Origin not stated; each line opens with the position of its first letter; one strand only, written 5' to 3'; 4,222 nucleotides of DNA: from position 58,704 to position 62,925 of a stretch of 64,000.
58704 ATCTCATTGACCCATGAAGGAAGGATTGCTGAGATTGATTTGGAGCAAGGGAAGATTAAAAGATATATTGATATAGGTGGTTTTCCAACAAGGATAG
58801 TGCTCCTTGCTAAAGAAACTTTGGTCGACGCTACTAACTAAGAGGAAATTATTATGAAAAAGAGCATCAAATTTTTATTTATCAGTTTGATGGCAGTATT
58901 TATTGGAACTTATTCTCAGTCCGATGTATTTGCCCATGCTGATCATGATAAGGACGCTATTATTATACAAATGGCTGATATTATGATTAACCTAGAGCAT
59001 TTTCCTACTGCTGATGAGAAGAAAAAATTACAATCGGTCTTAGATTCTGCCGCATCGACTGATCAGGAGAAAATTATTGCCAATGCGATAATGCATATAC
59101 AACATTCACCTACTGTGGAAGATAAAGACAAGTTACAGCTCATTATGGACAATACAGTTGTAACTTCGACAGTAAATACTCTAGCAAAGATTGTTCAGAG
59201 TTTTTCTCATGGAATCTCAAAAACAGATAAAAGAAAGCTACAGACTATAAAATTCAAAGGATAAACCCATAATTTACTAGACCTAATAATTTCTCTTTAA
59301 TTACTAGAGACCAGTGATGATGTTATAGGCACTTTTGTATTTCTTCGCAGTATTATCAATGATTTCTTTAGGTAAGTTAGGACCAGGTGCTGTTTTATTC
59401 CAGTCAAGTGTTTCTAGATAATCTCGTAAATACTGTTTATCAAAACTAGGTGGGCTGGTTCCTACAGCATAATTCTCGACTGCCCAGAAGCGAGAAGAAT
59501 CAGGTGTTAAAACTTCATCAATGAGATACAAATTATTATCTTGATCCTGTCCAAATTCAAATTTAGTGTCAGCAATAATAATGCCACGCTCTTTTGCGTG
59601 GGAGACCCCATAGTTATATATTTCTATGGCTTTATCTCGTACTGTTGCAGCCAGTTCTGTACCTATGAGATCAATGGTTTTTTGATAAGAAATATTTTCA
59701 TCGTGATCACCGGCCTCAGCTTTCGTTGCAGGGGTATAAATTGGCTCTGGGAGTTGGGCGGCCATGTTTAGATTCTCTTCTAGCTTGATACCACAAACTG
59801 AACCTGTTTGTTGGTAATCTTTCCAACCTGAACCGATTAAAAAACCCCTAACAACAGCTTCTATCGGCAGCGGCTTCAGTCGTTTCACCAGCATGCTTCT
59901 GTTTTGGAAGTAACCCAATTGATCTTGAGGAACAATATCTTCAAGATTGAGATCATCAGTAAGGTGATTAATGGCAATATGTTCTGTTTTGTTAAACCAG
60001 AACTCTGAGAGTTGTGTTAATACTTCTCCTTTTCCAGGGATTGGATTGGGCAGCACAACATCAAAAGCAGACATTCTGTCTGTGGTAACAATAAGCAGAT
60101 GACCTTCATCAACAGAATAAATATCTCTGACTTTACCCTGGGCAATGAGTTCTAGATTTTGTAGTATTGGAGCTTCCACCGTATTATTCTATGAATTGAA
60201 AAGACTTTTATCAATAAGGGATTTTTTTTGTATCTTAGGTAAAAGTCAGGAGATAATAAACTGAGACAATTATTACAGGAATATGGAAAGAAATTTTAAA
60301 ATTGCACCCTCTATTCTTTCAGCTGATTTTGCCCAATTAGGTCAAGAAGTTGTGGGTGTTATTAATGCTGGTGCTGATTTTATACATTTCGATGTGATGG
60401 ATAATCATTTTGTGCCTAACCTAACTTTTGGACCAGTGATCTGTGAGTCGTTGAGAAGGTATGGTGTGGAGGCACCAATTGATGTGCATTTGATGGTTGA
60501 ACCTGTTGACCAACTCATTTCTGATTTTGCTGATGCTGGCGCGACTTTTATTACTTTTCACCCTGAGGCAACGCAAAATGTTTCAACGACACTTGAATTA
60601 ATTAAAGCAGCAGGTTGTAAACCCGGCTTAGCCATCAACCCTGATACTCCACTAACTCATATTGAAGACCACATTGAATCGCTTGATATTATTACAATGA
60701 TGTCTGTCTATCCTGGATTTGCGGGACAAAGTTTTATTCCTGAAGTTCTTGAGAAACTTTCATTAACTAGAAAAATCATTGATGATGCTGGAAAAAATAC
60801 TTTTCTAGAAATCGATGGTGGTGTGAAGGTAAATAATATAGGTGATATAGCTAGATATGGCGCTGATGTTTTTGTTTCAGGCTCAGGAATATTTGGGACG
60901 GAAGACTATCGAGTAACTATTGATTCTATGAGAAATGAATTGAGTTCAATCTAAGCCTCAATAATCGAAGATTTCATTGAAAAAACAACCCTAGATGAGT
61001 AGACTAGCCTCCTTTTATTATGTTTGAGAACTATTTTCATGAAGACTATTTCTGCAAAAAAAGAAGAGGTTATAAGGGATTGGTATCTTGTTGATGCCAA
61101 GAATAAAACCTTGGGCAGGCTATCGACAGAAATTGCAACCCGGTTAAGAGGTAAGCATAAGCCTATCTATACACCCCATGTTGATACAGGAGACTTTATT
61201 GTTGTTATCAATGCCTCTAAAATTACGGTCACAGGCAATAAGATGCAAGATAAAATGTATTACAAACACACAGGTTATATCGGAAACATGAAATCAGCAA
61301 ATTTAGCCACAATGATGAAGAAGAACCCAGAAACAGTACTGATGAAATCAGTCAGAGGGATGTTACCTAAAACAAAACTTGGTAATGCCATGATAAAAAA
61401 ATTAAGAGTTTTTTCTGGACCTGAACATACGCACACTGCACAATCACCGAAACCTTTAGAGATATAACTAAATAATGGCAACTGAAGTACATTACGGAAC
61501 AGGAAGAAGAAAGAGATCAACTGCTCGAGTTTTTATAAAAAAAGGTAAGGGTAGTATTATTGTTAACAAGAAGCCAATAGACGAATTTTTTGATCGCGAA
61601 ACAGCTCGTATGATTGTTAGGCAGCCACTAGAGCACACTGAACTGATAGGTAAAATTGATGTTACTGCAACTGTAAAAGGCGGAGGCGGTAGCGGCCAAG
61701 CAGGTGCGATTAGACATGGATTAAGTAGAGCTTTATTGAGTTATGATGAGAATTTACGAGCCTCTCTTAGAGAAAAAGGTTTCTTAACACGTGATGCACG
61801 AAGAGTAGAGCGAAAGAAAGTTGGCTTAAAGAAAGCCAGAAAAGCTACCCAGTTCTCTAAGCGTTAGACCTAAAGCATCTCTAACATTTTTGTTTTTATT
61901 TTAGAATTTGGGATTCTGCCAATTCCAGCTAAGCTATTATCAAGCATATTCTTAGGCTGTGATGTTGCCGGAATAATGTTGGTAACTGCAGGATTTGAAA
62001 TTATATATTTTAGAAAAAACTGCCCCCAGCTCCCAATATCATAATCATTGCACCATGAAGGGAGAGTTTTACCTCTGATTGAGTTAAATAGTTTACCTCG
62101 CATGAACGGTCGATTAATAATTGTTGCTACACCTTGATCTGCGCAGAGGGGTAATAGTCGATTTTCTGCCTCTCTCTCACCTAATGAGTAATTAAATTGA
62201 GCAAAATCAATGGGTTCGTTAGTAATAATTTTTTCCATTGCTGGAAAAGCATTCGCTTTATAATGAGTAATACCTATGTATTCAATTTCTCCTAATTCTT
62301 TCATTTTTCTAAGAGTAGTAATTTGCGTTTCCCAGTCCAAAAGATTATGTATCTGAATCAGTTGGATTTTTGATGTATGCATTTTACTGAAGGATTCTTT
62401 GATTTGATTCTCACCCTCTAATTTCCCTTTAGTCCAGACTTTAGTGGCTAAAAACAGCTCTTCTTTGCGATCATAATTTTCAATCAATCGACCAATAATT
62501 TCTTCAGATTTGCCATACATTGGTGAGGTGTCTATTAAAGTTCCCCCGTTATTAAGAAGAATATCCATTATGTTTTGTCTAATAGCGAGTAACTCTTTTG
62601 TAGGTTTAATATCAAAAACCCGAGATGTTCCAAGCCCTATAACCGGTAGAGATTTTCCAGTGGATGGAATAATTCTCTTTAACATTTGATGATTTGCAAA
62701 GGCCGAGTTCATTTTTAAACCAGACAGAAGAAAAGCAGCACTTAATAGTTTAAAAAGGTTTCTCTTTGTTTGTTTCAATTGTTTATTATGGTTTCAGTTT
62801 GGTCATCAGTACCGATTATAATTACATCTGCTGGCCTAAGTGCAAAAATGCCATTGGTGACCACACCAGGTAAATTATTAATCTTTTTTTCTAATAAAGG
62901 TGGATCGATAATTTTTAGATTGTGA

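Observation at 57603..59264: pmbA-coupled pair of uncharacterised secreted proteins: beta-propeller-like protein plus a 3 x 35-aa His/DK-KLQ repeat protein, both predicted to mature with an N-terminal His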

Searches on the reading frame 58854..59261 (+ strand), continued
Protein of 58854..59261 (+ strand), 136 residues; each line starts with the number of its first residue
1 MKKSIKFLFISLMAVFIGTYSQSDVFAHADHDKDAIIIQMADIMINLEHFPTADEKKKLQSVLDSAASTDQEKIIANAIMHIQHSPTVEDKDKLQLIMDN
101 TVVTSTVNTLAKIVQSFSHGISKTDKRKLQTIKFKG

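Call 65: predict_structure(alignment_id=A7)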
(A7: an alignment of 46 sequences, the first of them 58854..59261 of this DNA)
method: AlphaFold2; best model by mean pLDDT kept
length: 136 residues; sequences in the alignment: 46
mean_pLDDT: 83.1   pTM: 0.73
mean pLDDT of the five models: 83.1, 82.5, 82.2, 82.0, 81.8
residues with pLDDT >= 90: 91; 70-90: 11; 50-70: 11; < 50: 23
segments of 3 or more residues with pLDDT < 50: 11-13, 15-31
pLDDT, mean of each block of 10 residues (from residue 1): 49 46 43 82 94 97 94 98 96 97 93 96 96 81
secondary structure, 60 per line:
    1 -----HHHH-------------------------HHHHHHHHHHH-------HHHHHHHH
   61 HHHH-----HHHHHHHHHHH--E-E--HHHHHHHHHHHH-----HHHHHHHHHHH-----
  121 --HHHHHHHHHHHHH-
elements in order: H6-9 H35-45 H53-64 H70-80 H88-99 H105-115 H123-135

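Call 68: fold_search(model_id=the predicted structure, library=pdb)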
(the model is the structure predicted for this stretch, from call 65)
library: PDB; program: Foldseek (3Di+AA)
matches with E <= 10: 184; with E <= 0.001: 0
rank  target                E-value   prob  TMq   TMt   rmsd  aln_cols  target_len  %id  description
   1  8z0x_F                8.7e-01  0.13  0.22  0.22  12.0       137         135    9  Crystal structure of glyoxylate reductase from Acetobacter aceti in the apo form (released 2024-10-23)
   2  5vtl                  1.1e+00  0.10  0.21  0.14  25.4       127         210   10  Structure of metacyclic invariant surface protein , Tb427.07.360, from Trypanosoma brucei. (released 2018-08-08)
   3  8z9g_F                1.1e+00  0.18  0.27  0.20   8.7       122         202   10  Crystal structure of glyoxylate reductase from Acetobacter aceti in complex with NADPH (released 2024-10-23)
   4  8z9f_C                1.2e+00  0.18  0.27  0.16   8.7       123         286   10  Crystal structure of glyoxylate reductase from Acetobacter aceti in complex with NADH (released 2024-10-23)
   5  6dql_B                1.3e+00  0.44  0.44  0.29  10.6       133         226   10  Crystal structure of Regulator of Proteinase B RopB complexed with SIP (released 2019-05-15)
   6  8z9f_F                1.3e+00  0.11  0.22  0.22  12.1       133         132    9  Crystal structure of glyoxylate reductase from Acetobacter aceti in complex with NADH (released 2024-10-23)
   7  8z9g_A                1.3e+00  0.16  0.27  0.16   8.8       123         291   10  Crystal structure of glyoxylate reductase from Acetobacter aceti in complex with NADPH (released 2024-10-23)
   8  5z07                  1.3e+00  0.12  0.26  0.20   9.8       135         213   12  Crystal structure of centromere protein Cenp-I (released 2018-10-31)
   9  8z9g_C                1.4e+00  0.16  0.27  0.16   8.7       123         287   10  Crystal structure of glyoxylate reductase from Acetobacter aceti in complex with NADPH (released 2024-10-23)
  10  5t87_C                1.4e+00  0.15  0.28  0.31  12.4       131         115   14  Crystal structure of CDI complex from Cupriavidus taiwanensis LMG 19424 (released 2017-09-13)
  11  2qzg_B                1.6e+00  0.09  0.19  0.25  14.2       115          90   14  Crystal structure of unknown function protein MMP1188 (released 2007-09-04)
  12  8z0x_C                1.7e+00  0.15  0.27  0.16   8.6       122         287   10  Crystal structure of glyoxylate reductase from Acetobacter aceti in the apo form (released 2024-10-23)
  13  8z0x_H                1.7e+00  0.15  0.27  0.16   8.7       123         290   10  Crystal structure of glyoxylate reductase from Acetobacter aceti in the apo form (released 2024-10-23)
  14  8z0x_B                1.7e+00  0.14  0.27  0.16   8.6       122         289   10  Crystal structure of glyoxylate reductase from Acetobacter aceti in the apo form (released 2024-10-23)
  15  8z0x_A                1.8e+00  0.14  0.27  0.16   8.7       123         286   10  Crystal structure of glyoxylate reductase from Acetobacter aceti in the apo form (released 2024-10-23)
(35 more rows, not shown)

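Call 84: list_cluster_members(proteins=[P0152, P0263, P0271, P0289, P0315, P0129, P0268, P0295, P0031, P0055])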
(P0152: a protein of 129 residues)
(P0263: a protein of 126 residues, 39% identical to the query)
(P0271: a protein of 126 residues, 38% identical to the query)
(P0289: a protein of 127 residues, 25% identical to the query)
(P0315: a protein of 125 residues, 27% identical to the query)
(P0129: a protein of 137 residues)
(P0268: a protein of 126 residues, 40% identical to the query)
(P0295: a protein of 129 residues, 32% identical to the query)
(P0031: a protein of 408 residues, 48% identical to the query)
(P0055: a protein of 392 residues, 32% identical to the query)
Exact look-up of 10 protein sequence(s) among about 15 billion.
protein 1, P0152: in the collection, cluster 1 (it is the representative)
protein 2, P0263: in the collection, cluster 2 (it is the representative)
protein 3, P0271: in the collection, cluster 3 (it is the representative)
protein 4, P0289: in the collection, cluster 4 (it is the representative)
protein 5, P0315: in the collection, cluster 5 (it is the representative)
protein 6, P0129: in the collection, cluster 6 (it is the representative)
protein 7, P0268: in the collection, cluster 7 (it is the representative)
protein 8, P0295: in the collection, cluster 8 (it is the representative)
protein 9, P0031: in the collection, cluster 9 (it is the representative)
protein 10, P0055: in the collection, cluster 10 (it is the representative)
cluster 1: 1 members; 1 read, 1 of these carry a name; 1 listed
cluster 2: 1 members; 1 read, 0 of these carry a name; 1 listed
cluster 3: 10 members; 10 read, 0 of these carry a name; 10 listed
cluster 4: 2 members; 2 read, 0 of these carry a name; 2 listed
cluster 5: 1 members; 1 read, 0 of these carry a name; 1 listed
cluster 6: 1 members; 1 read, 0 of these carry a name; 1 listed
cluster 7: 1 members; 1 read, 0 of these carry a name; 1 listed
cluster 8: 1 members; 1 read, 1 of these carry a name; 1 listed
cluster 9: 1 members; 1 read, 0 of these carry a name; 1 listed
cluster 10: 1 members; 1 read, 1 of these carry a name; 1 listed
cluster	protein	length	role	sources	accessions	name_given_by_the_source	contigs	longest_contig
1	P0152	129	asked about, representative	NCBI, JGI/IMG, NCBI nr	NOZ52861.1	MAG: hypothetical protein GXP08_06915 [Gammaproteobacteria bacterium] | hypothetical protein [Gammaproteobacteria bacterium]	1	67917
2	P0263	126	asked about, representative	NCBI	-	-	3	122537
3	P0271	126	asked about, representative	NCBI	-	-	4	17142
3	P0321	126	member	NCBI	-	-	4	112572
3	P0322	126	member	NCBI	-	-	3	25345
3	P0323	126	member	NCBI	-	-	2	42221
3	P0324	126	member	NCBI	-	-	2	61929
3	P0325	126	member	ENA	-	-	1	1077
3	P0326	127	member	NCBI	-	-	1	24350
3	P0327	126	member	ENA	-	-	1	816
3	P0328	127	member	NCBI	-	-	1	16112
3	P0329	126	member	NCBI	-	-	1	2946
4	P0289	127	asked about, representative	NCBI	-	-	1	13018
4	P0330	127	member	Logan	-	-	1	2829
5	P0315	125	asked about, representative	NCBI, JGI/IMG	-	-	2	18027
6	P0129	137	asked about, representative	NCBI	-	-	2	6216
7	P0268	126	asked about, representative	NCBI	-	-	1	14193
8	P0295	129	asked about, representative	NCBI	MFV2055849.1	MAG: hypothetical protein ACC707_05240 [Thiohalomonadales bacterium]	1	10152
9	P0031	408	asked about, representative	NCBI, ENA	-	-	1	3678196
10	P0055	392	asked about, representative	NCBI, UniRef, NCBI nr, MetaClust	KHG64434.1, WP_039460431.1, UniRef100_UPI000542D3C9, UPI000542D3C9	hypothetical protein QT17_12340 [Thermus sp. 2.9] | YncE family protein n=1 Tax=Thermus sp. (strain 2.9) TaxID=1577051 RepID=UPI000542D3C9 | hypothetical protein [Thermus sp. 2.9]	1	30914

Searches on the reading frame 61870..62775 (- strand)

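Call 81: search_protein_families(library=pfam, proteins=[window:61870-62775:-], max_evalue=0.0001)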
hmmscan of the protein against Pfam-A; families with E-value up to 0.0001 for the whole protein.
window:61870-62775:- (301 aa): 1 family
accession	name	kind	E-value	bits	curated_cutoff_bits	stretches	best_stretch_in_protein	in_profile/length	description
PF00248.27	Aldo_ket_red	-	1.3e-30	107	24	1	46-283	2-273/291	Aldo/keto reductase family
